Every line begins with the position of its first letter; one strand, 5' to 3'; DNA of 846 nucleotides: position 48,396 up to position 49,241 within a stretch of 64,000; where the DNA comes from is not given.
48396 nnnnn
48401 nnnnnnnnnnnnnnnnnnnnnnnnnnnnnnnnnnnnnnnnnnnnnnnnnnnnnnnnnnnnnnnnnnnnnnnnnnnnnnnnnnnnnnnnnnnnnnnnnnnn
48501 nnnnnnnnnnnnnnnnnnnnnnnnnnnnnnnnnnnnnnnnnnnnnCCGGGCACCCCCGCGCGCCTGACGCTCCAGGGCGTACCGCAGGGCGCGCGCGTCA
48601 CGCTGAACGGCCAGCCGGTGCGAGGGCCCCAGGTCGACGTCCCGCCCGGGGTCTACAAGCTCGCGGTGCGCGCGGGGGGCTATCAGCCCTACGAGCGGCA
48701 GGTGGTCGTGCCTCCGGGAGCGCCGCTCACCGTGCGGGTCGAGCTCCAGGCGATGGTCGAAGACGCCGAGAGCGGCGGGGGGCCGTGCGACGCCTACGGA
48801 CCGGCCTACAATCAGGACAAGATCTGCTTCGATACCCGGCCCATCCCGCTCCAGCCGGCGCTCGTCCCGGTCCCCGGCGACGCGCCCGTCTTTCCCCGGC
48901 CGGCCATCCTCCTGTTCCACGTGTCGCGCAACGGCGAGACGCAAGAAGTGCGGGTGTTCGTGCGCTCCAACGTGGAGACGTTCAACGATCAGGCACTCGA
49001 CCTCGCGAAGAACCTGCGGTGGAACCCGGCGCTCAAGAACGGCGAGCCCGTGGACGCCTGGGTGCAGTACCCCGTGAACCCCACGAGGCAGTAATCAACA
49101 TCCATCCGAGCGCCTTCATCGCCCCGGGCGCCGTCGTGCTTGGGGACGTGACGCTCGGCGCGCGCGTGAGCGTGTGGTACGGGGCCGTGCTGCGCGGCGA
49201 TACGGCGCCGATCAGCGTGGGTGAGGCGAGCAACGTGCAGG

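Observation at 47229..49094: Hanks kinase with periplasmic PEGA and TonB-C-terminal-like domains, immediately downstream of an OM barrel gene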

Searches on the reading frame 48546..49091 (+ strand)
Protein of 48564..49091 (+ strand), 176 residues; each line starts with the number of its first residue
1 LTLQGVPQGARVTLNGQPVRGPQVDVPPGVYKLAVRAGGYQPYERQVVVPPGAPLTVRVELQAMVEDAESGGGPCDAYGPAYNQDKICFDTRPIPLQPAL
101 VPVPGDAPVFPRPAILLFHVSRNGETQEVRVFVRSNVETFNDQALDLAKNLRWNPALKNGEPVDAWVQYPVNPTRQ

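Call 12: find_homologous_proteins(query=window:48564-49091:+, max_evalue=0.001)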
Query seq(176 aa) (176 aa): 107 proteins with E <= 0.001 among 182 candidates.
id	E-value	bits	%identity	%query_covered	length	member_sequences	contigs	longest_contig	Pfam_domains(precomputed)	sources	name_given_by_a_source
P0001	1.4e-104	366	94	97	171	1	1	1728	PF03544.20,PF08308.18,PF13620.13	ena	-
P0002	1.8e-82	294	72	100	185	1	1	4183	PF03544.20,PF08308.18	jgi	jgi:TonB family protein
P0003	8.8e-81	288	71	100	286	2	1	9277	PF03544.20,PF13620.13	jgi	-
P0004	2.0e-80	287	72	100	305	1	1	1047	PF03544.20,PF08308.18,PF13620.13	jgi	jgi:hypothetical protein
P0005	7.0e-76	272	69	98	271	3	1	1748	PF03544.20,PF08308.18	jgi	jgi:hypothetical protein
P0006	8.5e-75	269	69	100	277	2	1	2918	PF03544.20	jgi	-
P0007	1.5e-74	268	67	98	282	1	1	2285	PF03544.20,PF08308.18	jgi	-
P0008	2.9e-74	267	67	100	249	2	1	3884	PF03544.20,PF08308.18,PF13620.13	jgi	-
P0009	2.9e-74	267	67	100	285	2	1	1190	PF03544.20,PF08308.18,PF13620.13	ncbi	-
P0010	4.4e-74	266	68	95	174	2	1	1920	PF03544.20,PF08308.18,PF13620.13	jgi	jgi:hypothetical protein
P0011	4.4e-74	266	66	100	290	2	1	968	PF03544.20,PF08308.18,PF13620.13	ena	-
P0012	6.1e-74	266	66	100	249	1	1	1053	PF03544.20,PF08308.18,PF13620.13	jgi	jgi:TonB family protein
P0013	8.1e-74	265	69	95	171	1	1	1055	PF03544.20,PF08308.18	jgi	jgi:hypothetical protein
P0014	1.1e-73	265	66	98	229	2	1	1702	PF03544.20,PF08308.18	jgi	jgi:hypothetical protein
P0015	5.6e-73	263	69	95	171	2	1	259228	PF03544.20,PF08308.18,PF13620.13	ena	-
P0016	1.7e-72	261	66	95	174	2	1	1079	PF03544.20,PF08308.18,PF13620.13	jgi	jgi:hypothetical protein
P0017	3.7e-72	260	66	100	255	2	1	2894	PF03544.20,PF08308.18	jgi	jgi:TonB family protein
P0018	1.1e-71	258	64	100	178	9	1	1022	PF03544.20,PF08308.18,PF13620.13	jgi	-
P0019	4.6e-71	256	68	100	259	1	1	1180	PF03544.20,PF08308.18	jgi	jgi:hypothetical protein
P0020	2.3e-70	254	63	100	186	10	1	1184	PF03544.20,PF08308.18,PF13620.13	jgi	jgi:hypothetical protein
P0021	6.2e-70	253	65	100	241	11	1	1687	PF03544.20,PF08308.18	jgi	-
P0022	1.4e-69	252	64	100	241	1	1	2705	PF03544.20,PF08308.18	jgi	jgi:TonB family protein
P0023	1.6e-69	251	64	100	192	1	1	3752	PF03544.20,PF08308.18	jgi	jgi:TonB family protein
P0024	1.7e-69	251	63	100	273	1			PF03544.20,PF08308.18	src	-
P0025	2.5e-69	251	63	100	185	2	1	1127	PF03544.20,PF08308.18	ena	-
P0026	4.9e-69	250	61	100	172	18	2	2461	PF03544.20,PF08308.18,PF13620.13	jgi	jgi:TonB family protein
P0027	5.5e-69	250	61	100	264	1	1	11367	PF03544.20,PF08308.18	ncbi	ncbi:MAG: TonB family protein, partial [Gemmatimonadales bacterium]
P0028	6.1e-69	250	62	100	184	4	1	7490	PF03544.20,PF08308.18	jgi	jgi:TonB family protein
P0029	1.0e-68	249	63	100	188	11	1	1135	PF03544.20,PF08308.18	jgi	-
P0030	1.1e-68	249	62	100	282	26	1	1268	PF03544.20,PF08308.18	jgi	-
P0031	1.7e-68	248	62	100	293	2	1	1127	PF03544.20,PF08308.18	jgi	-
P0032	2.0e-68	248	61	100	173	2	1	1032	PF03544.20,PF08308.18,PF13620.13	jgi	jgi:TonB family protein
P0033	2.5e-68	248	62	100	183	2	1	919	PF03544.20,PF08308.18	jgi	-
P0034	2.7e-68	247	64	100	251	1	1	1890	PF03544.20,PF08308.18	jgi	jgi:TonB family protein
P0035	3.3e-68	247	63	100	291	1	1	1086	PF03544.20,PF08308.18,PF13620.13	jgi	jgi:hypothetical protein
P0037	8.9e-68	246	60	99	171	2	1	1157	PF03544.20,PF08308.18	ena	-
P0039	1.3e-67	245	63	100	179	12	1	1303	PF03544.20,PF08308.18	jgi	jgi:TonB family protein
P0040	1.7e-67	245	61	99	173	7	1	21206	PF03544.20,PF08308.18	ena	-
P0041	2.8e-67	244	61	99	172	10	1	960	PF03544.20,PF08308.18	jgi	-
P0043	1.0e-66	242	62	100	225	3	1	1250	PF03544.20,PF08308.18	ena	-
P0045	1.2e-66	242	61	100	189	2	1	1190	PF03544.20,PF08308.18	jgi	jgi:hypothetical protein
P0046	1.5e-66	242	63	100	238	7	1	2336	PF03544.20,PF08308.18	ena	-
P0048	5.5e-66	240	58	100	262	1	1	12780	PF03544.20,PF08308.18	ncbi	ncbi:MAG: energy transducer TonB, partial [Gemmatimonadales bacterium]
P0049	1.0e-65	239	59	100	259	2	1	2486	PF03544.20,PF08308.18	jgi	jgi:hypothetical protein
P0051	5.0e-65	237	61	99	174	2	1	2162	PF03544.20,PF08308.18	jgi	jgi:TonB family protein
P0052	6.9e-65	236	63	97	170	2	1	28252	PF03544.20,PF08308.18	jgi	jgi:TonB family protein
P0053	8.8e-65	236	61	97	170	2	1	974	PF03544.20,PF08308.18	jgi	jgi:TonB family protein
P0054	9.6e-65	236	61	100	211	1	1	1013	PF03544.20,PF08308.18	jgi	jgi:hypothetical protein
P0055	1.2e-64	235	60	100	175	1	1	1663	PF03544.20,PF08308.18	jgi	-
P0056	2.0e-64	235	59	100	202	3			PF03544.20,PF08308.18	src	-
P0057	3.3e-64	234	61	94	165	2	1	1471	PF03544.20,PF08308.18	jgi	-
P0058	3.5e-64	234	60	100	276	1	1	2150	PF03544.20,PF08308.18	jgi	jgi:hypothetical protein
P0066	1.1e-60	223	58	100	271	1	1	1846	PF03544.20,PF08308.18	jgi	jgi:hypothetical protein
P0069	7.9e-60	220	62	90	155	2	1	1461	PF03544.20,PF08308.18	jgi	-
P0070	1.2e-59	219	60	93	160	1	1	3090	PF03544.20,PF08308.18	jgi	jgi:TonB family protein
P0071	4.7e-59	217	58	100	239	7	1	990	PF03544.20,PF08308.18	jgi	-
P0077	8.2e-52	194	52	100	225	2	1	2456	PF03544.20,PF08308.18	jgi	jgi:hypothetical protein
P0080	2.9e-51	192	66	75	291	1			PF08308.18,PF13620.13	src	-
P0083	2.4e-49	186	57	90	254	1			PF08308.18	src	-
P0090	5.3e-44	168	52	88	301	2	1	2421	PF08308.18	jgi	jgi:hypothetical protein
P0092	1.0e-40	157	64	64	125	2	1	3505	PF08308.18,PF13620.13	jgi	-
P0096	1.3e-36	144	69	55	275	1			PF08308.18,PF13620.13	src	-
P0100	4.7e-33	133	88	43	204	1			PF08308.18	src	-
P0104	2.5e-19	88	74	35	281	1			PF08308.18,PF13620.13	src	-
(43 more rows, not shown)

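Call 14: find_related_loci(query=window:48564-49091:+, collection=genome_contigs, flank=10000)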
Query seq(176 aa) (176 aa) in genome_contigs; peptide patterns used: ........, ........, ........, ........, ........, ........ (x = any residue, [..] = any of these).
271 stretches matched a pattern; 50 encode a relative of the query (tblastn E <= 1e-3); 50 distinct loci.
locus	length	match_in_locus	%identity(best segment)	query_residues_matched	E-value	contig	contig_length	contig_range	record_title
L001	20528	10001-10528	95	1-176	1e-111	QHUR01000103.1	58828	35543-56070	MAG: Gemmatimonadetes bacterium isolate AG23 14_1009_16_30cm_scaffold_1960_curated, whole genome shotgun sequence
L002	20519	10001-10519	72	1-176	5e-82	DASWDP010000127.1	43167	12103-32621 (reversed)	MAG TPA_asm: Gemmatimonadales bacterium isolate SMAG_U2739 k141_848764, whole genome shotgun sequence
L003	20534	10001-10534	67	1-176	1e-81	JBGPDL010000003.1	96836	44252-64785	MAG: Gemmatimonadota bacterium isolate OBJ_0618_050_25 k141_160214_length_96836_cov_26.1674, whole genome shotgun sequen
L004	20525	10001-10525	69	1-176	2e-81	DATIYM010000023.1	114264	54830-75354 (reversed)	MAG TPA_asm: Gemmatimonadales bacterium isolate SMAG_U15275 k141_1496758, whole genome shotgun sequence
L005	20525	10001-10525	69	1-176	7e-81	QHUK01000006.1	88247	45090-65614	MAG: Gemmatimonadetes bacterium isolate AG3 14_0919_02_20cm_scaffold_8_curated, whole genome shotgun sequence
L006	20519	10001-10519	73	1-173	4e-81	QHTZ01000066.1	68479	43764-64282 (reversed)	MAG: Gemmatimonadetes bacterium isolate AG4 14_0929_02_40cm_scaffold_170_curated, whole genome shotgun sequence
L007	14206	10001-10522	69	1-176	1e-80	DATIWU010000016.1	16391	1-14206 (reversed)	MAG TPA_asm: Gemmatimonadales bacterium isolate SMAG_U15231 k141_1800230, whole genome shotgun sequence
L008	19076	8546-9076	67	1-176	2e-80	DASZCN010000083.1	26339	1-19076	MAG TPA_asm: Gemmatimonadales bacterium isolate SMAG_U6443 k141_54562, whole genome shotgun sequence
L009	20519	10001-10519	66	1-176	7e-80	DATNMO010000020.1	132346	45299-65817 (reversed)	MAG TPA_asm: Gemmatimonadales bacterium isolate SMAG_U11481 k141_597087, whole genome shotgun sequence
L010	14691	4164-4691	67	1-176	7e-79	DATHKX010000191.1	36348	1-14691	MAG TPA_asm: Gemmatimonadales bacterium isolate SMAG_U12591 k141_237895, whole genome shotgun sequence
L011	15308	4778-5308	69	1-176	5e-79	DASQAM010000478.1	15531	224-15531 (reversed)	MAG TPA_asm: Gemmatimonadales bacterium isolate SMAG_U11645 k141_980170, whole genome shotgun sequence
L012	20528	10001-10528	66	1-176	5e-78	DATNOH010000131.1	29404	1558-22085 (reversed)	MAG TPA_asm: Gemmatimonadales bacterium isolate SMAG_U11526 k141_1653458, whole genome shotgun sequence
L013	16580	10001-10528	69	1-175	4e-78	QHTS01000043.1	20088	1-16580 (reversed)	MAG: Gemmatimonadetes bacterium isolate AG46 14_0903_13_30cm_scaffold_424337_curated, whole genome shotgun sequence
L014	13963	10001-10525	67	1-176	3e-78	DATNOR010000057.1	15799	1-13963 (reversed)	MAG TPA_asm: Gemmatimonadales bacterium isolate SMAG_U11536 k141_1049826, whole genome shotgun sequence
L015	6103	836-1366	68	1-176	7e-78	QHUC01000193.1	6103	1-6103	MAG: Gemmatimonadetes bacterium isolate AG37 14_0929_12_40cm_scaffold_32409_curated, whole genome shotgun sequence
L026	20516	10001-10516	69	1-173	7e-75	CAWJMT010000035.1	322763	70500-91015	MAG: uncultured Gemmatimonadales bacterium isolate MFD02809.bin.2.233 genome assembly, contig: contig_56826, whole genom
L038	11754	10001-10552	59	1-176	3e-63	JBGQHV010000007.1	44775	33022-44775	MAG: Gemmatimonadota bacterium isolate OBJ2_061818_070_64 k141_979259_length_44775_cov_26.9840, whole genome shotgun seq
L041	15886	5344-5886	50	3-176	5e-52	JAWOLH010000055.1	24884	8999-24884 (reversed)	MAG: Gemmatimonadales bacterium isolate bin_24 c_000022557648, whole genome shotgun sequence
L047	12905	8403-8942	47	3-176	2e-48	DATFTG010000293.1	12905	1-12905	MAG TPA_asm: Gemmatimonadales bacterium isolate SMAG_U9404 k141_2858656, whole genome shotgun sequence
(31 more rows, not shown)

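Call 18: search_protein_families(library=pfam, proteins=[L002:6240-8597:+, L002:1700-3379:+, L006:6601-8631:+, L026:6310-8598:+, L003:3901-5703:+, L038:6300-8633:+, L047:4561-7017:+, L041:2101-3975:+], max_evalue=0.01)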
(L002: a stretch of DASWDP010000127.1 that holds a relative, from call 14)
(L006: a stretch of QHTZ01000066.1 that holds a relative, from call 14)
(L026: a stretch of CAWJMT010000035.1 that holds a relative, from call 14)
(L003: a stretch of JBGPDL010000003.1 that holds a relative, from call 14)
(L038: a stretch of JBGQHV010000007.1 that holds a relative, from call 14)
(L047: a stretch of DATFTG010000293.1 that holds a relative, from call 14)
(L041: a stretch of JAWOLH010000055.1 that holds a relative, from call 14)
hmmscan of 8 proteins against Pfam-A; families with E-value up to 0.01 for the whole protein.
L002:6240-8597:+ (785 aa): 1 family
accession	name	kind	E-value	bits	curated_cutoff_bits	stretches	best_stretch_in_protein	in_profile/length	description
PF13428.12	TPR_14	-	0.0014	19.6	23.5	0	231-271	3-43/44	Tetratricopeptide repeat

L002:1700-3379:+ (559 aa): 1 family
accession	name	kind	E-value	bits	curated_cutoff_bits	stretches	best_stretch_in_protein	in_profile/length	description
PF01520.23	Amidase_3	-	2.5e-31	109.5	27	1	380-549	1-173/174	N-acetylmuramoyl-L-alanine amidase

L006:6601-8631:+ (676 aa): 1 family
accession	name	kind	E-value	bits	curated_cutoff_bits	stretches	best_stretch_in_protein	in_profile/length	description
PF13428.12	TPR_14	-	0.0088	17.1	23.5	0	116-154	1-39/44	Tetratricopeptide repeat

L026:6310-8598:+ (762 aa): 0 families

L003:3901-5703:+ (600 aa): 1 family
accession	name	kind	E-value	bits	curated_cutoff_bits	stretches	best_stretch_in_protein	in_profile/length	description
PF01520.23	Amidase_3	-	4.6e-30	105.4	27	1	421-591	1-174/174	N-acetylmuramoyl-L-alanine amidase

L038:6300-8633:+ (777 aa): 1 family
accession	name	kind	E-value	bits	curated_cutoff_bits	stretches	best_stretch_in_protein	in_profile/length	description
PF07719.23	TPR_2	-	0.00086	19.7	27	0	67-92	2-27/34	Tetratricopeptide repeat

L047:4561-7017:+ (818 aa): 2 families
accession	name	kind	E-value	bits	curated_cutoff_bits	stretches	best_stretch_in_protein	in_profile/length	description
PF07719.23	TPR_2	-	0.00053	20.3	27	0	100-125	2-27/34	Tetratricopeptide repeat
PF13414.12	TPR_11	-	0.0031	17.6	26.8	0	95-113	24-42/42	TPR repeat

L041:2101-3975:+ (624 aa): 1 family
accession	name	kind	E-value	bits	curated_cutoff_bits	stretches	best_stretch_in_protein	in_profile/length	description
PF01520.23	Amidase_3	-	1.6e-30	106.9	27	1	445-614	1-173/174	N-acetylmuramoyl-L-alanine amidase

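Call 28: search_solved_structures(query=A1, max_evalue=1, show_alignments=3)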
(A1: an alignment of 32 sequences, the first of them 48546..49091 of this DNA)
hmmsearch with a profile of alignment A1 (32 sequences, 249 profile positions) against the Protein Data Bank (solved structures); distinct sequences matched with E-value up to 1: 25.
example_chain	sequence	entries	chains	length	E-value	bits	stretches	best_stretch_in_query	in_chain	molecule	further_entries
6w1c_E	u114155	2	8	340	0.014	18.2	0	33-89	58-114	E2 glycoprotein | Spike glycoprotein E2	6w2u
9gbc_A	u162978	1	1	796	0.048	16.4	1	98-139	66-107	TonB-linked outer membrane receptor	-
9w7j_C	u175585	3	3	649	0.12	15.1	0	51-94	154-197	Spike glycoprotein E2,Spike glycoprotein E1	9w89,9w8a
6nk5_E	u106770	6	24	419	0.14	14.9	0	51-94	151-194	E2 glycoprotein | Spike glycoprotein E2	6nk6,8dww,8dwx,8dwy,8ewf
2xfb_B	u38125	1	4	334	0.2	14.4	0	51-94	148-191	E2 ENVELOPE GLYCOPROTEIN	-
3j2w_P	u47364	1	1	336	0.2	14.4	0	51-94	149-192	Glycoprotein E2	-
3j2w_M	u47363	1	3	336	0.2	14.4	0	51-94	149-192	Glycoprotein E2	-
5any_B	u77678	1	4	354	0.24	14.1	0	51-94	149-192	E2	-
3n41_B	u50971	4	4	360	0.25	14.1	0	51-94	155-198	E2 envelope glycoprotein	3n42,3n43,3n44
3n40_P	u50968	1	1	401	0.31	13.8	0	51-94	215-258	P62 envelope glycoprotein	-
6jo8_A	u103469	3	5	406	0.33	13.7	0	51-94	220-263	Togavirin | CHIKV E2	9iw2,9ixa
7lih_M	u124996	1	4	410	0.36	13.6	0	33-90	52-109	E2 protein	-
9iyi_E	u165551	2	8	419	0.36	13.5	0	51-94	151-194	Structural polyprotein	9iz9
2xfc_B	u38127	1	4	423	0.37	13.5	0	51-94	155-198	E2 ENVELOPE GLYCOPROTEIN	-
9ixi_E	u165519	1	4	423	0.37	13.5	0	51-94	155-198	CHIKV E2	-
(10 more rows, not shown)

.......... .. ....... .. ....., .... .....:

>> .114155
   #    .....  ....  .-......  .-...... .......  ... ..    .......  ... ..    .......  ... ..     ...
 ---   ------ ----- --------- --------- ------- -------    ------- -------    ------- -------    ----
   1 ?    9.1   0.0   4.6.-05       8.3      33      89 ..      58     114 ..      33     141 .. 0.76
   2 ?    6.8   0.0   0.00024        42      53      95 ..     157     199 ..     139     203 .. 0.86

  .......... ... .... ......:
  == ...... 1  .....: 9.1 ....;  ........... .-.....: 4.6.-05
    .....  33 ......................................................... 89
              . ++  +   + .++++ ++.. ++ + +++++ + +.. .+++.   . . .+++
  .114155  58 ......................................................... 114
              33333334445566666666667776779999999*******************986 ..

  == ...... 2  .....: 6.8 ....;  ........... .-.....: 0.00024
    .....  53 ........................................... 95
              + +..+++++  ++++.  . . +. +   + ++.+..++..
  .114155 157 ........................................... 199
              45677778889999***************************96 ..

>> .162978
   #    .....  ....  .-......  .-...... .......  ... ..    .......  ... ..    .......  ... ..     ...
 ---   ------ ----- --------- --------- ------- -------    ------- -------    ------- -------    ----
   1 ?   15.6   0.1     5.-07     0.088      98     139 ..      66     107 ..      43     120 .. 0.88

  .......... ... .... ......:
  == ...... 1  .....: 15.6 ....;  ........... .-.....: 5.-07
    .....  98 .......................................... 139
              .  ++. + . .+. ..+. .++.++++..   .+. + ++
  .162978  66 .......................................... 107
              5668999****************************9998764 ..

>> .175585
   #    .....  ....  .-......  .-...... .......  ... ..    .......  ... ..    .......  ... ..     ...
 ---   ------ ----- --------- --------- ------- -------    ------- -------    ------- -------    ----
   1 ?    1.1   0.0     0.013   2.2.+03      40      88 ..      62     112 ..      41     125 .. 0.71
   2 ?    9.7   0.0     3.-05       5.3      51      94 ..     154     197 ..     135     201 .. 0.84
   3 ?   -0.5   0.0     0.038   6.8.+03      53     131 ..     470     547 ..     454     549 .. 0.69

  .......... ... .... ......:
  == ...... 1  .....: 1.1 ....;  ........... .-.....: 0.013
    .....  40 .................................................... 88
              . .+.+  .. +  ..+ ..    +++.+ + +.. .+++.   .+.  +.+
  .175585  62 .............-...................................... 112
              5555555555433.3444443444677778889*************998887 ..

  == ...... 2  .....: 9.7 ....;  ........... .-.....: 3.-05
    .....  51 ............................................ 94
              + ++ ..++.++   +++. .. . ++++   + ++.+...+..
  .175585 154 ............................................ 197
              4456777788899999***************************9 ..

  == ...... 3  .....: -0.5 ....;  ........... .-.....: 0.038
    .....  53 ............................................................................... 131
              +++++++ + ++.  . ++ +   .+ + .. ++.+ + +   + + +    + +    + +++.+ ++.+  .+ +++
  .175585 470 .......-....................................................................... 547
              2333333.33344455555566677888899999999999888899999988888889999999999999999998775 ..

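Call 30: predict_structure(alignment_id=A1)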
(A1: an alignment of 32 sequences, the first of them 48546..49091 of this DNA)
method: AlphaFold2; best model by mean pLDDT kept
length: 182 residues; sequences in the alignment: 32
mean_pLDDT: 82.6   pTM: 0.48
mean pLDDT of the five models: 82.6, 80.1, 78.3, 77.4, 77.1
residues with pLDDT >= 90: 86; 70-90: 68; 50-70: 5; < 50: 23
segments of 3 or more residues with pLDDT < 50: 71-93
pLDDT, mean of each block of 10 residues (from residue 1): 79 86 88 91 82 88 82 41 43 67 93 94 93 94 96 93 82 93 92
secondary structure, 60 per line:
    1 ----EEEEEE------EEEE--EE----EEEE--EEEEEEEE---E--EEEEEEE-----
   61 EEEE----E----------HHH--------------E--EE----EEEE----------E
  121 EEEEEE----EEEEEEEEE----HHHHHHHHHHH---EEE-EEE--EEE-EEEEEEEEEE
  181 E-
elements in order: E5-10 E17-20 E29-32 E35-42 E49-55 E61-64 E106-109 E120-126 E131-139 H144-154 E158-160 E162-164 E167-169 E171-181

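Call 32: fold_search(model_id=the predicted structure, library=pdb)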
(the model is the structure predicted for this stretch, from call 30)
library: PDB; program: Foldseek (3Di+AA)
matches with E <= 10: 309; with E <= 0.001: 3
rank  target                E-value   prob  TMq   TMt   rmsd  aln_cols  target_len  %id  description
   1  6hif_Y                4.8e-04  1.00  0.32  0.63   3.3        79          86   26  Kuenenia stuttgartiensis hydrazine dehydrogenase complex (released 2019-04-17)
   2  9k1u_B                7.1e-04  1.00  0.31  0.70   1.9        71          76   20  crystal structure of Rtks and Ppka complex (released 2025-10-22)
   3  9k1u_D                7.9e-04  1.00  0.31  0.68   2.4        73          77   19  crystal structure of Rtks and Ppka complex (released 2025-10-22)
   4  4yok                  3.8e-03  0.90  0.26  0.24  14.2       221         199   11  Crystal structure of a DUF3823 family protein (PARMER_04126) from Parabacteroides merdae ATCC 43184 at 1.80 A resolution (released 2015-03-25)
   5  2nsm                  4.5e-03  1.00  0.29  0.15   3.8        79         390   20  Crystal structure of the human carboxypeptidase N (Kininase I) catalytic domain (released 2007-04-24)
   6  3mn8_D                4.7e-03  1.00  0.24  0.13   4.9        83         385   25  Structure of Drosophila melanogaster carboxypeptidase D isoform 1B short (released 2010-07-28)
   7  3mn8_B                5.3e-03  1.00  0.26  0.14   4.9        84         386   25  Structure of Drosophila melanogaster carboxypeptidase D isoform 1B short (released 2010-07-28)
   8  2xhn_A                5.6e-03  0.90  0.30  0.13  16.3       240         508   12  Rhamnogalacturonan lyase from Aspergillus aculeatus K150A active site mutant (released 2010-09-29)
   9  3g3l                  6.5e-03  0.87  0.30  0.20  22.5       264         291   17  Crystal structure of putative membrane-associated protein of unknown function (YP_211325.1) from Bacteroides fragilis NC (released 2009-02-24)
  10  1qmu_A                7.3e-03  1.00  0.29  0.15   4.4        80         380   19  Duck carboxypeptidase D domain II (released 2000-10-13)
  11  3mn8_C                7.3e-03  1.00  0.25  0.13   4.9        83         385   25  Structure of Drosophila melanogaster carboxypeptidase D isoform 1B short (released 2010-07-28)
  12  6i97_D                7.7e-03  1.00  0.33  0.62   5.2        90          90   17  Structure of the ferrioxamine B transporter FoxA from Pseudomonas aeruginosa in complex with ferrioxamine B and a C-te (released 2019-08-28)
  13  3njx                  8.1e-03  0.85  0.30  0.13  16.4       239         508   13  Rhamnogalacturonan Lyase from Aspergillus aculeatus mutant H210A (released 2010-10-06)
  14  3mn8_A                1.0e-02  1.00  0.25  0.14   4.9        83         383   25  Structure of Drosophila melanogaster carboxypeptidase D isoform 1B short (released 2010-07-28)
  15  4fxt_M                1.0e-02  0.82  0.27  0.25  15.1       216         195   10  Crystal structure of a DUF3823 family protein (BACOVA_02663) from Bacteroides ovatus ATCC 8483 at 2.77 A resolution (released 2012-07-25)
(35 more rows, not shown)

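Call 66: search_protein_families(library=ncbifam, proteins=[L002:6240-8597:+, L047:4561-7017:+, L003:3901-5703:+], max_evalue=0.01)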
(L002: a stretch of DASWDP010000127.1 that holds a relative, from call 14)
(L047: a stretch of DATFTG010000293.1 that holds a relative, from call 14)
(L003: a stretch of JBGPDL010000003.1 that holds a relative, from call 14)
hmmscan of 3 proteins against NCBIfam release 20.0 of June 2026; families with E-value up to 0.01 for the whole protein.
L002:6240-8597:+ (785 aa): 1 family
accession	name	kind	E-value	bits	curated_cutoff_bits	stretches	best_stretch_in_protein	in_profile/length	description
TIGR04514.1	GWxTD_dom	domain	1.1e-07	32.3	28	1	306-421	6-105/105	GWxTD domain-containing protein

L047:4561-7017:+ (818 aa): 3 families
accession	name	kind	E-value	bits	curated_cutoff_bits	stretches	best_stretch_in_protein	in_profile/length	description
TIGR04514.1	GWxTD_dom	domain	8.4e-07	29.5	28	1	305-421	5-105/105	GWxTD domain-containing protein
TIGR02917.1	PEP_TPR_lipo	equivalog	1.6e-05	23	312.2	1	112-178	369-434/899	XrtA/PEP-CTERM system TPR-repeat protein PrsT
TIGR02552.1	LcrH_SycD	equivalog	0.0005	19.8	104.8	0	110-164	56-109/136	SycD/LcrH family type III secretion system chaperone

L003:3901-5703:+ (600 aa): 5 families
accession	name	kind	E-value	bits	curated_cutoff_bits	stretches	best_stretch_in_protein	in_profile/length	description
TIGR02883.1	spore_cwlD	equivalog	2.2e-15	57.3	221.55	1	420-592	2-189/189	N-acetylmuramoyl-L-alanine amidase CwlD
NF007751.0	PRK10431.1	equivalog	2.8e-11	42.6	532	1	421-518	194-290/445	N-acetylmuramoyl-L-alanine amidase AmiB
NF007652.1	PRK10319.1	equivalog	4.6e-11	42.5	400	1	418-521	57-159/291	N-acetylmuramoyl-L-alanine amidase AmiA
NF038140.1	amidase_Rv3717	exception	4.2e-10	39.4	335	1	431-594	58-232/233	Rv3717 family N-acetylmuramoyl-L-alanine amidase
NF038267.1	amidase_AmiC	exception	0.0018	17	700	1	421-514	189-281/407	N-acetylmuramoyl-L-alanine amidase AmiC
